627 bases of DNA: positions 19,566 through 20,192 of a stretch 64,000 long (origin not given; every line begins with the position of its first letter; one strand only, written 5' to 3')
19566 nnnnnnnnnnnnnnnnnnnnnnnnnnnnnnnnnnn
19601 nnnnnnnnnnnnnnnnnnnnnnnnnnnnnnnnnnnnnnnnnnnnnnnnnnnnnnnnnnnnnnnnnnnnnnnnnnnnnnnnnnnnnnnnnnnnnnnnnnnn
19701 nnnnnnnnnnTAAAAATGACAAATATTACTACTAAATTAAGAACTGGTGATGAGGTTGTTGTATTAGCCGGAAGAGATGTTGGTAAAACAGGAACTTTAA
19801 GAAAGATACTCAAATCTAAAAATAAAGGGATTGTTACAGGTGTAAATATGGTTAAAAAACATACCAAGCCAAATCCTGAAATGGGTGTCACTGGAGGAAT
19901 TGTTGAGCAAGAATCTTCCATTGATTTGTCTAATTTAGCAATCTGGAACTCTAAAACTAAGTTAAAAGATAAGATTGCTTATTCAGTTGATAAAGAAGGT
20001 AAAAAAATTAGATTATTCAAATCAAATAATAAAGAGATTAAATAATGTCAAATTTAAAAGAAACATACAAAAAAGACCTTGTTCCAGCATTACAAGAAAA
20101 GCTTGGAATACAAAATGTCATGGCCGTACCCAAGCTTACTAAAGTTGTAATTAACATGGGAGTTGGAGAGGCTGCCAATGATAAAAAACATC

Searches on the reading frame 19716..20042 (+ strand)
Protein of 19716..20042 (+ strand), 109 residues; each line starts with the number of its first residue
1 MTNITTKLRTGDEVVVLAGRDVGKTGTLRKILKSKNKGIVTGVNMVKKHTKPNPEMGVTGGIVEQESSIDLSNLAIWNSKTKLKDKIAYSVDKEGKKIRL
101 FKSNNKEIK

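Call 53: search_protein_families(library=pfam, proteins=[window:19716-20042:+])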
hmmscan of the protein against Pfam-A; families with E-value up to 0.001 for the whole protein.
window:19716-20042:+ (109 aa): 2 families
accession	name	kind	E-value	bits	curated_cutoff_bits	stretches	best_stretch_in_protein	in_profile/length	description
PF17136.10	ribosomal_L24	-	3.5e-20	72.5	27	1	43-108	1-65/65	Ribosomal proteins 50S L24/mitochondrial 39S L24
PF00467.35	KOW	-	1.2e-05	25.4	22.3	1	11-38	2-27/32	KOW motif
